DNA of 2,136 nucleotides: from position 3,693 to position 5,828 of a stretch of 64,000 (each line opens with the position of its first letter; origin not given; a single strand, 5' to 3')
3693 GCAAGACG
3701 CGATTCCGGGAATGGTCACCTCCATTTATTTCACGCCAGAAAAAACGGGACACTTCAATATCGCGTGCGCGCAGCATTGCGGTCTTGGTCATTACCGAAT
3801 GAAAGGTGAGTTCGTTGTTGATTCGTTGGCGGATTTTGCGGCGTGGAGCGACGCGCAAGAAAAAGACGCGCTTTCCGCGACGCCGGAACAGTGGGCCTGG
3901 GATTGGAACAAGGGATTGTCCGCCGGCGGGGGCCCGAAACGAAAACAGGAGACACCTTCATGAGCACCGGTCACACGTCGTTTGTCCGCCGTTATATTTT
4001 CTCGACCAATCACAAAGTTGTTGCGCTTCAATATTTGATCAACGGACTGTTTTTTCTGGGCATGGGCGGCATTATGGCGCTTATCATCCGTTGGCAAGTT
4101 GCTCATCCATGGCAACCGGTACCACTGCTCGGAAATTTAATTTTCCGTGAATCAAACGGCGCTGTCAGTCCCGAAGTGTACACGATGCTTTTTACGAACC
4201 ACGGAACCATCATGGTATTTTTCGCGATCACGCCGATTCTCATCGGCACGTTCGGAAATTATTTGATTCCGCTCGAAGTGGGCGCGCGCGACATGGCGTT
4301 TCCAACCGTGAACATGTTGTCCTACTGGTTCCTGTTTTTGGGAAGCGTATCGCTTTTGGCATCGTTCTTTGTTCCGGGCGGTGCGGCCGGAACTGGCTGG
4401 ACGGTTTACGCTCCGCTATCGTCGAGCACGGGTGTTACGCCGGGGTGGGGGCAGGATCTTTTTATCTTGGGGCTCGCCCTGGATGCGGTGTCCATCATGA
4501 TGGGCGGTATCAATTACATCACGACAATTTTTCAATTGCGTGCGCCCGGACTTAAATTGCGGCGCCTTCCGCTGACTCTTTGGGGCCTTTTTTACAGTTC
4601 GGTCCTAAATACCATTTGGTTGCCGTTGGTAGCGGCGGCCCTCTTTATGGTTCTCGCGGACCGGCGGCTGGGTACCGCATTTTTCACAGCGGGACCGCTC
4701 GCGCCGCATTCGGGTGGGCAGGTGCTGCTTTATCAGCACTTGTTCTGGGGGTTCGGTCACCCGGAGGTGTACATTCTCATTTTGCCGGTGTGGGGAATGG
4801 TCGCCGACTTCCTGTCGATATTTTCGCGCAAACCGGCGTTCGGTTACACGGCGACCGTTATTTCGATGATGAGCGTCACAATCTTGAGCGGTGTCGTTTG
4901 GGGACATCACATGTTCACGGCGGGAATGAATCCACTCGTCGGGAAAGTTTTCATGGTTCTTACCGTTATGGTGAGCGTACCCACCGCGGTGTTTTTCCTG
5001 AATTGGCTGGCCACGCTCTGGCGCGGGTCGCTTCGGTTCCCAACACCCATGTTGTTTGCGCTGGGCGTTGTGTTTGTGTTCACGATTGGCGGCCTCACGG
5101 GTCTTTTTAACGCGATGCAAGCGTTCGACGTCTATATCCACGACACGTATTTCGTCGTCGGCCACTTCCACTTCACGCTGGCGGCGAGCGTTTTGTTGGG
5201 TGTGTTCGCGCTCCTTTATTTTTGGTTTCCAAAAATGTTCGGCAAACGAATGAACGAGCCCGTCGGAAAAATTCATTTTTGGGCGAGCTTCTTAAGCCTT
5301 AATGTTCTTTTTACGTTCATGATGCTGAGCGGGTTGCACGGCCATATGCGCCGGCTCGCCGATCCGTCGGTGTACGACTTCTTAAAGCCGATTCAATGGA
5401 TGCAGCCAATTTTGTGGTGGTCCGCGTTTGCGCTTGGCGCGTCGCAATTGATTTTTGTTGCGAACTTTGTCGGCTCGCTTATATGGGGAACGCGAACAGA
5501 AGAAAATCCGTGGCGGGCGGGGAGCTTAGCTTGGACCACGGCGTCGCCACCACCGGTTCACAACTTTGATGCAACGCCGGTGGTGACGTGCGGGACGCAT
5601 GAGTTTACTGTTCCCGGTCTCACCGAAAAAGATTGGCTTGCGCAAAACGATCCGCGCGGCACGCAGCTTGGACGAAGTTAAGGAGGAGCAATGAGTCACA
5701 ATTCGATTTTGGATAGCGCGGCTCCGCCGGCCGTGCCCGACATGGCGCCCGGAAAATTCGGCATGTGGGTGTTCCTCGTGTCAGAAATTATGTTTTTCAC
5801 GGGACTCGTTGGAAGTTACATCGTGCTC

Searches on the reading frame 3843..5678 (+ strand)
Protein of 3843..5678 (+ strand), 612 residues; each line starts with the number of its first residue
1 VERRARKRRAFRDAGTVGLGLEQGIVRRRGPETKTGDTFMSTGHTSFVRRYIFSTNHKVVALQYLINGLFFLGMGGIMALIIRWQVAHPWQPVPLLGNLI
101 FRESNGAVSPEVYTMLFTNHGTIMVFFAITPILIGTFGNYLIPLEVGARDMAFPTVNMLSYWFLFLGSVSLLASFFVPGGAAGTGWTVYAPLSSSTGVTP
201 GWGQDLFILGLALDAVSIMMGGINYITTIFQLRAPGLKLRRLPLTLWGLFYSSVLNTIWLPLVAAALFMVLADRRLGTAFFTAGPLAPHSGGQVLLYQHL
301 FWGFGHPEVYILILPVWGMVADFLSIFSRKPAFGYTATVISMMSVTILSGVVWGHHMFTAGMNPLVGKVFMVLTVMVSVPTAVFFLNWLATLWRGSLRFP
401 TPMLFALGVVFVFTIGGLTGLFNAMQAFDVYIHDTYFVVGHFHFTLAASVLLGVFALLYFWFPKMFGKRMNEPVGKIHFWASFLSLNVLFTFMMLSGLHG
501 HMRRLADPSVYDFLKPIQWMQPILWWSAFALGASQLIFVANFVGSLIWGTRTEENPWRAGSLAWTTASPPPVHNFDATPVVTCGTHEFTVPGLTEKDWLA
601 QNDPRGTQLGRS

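Call 78: search_protein_families(library=pfam, proteins=[window:3843-5678:+], max_evalue=0.00001)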
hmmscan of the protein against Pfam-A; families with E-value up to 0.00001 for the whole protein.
window:3843-5678:+ (612 aa): 1 family
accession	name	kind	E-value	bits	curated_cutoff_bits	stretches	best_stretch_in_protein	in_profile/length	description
PF00115.25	COX1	-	1.6e-134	449.5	34.8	1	60-529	2-432/436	Cytochrome C and Quinol oxidase polypeptide I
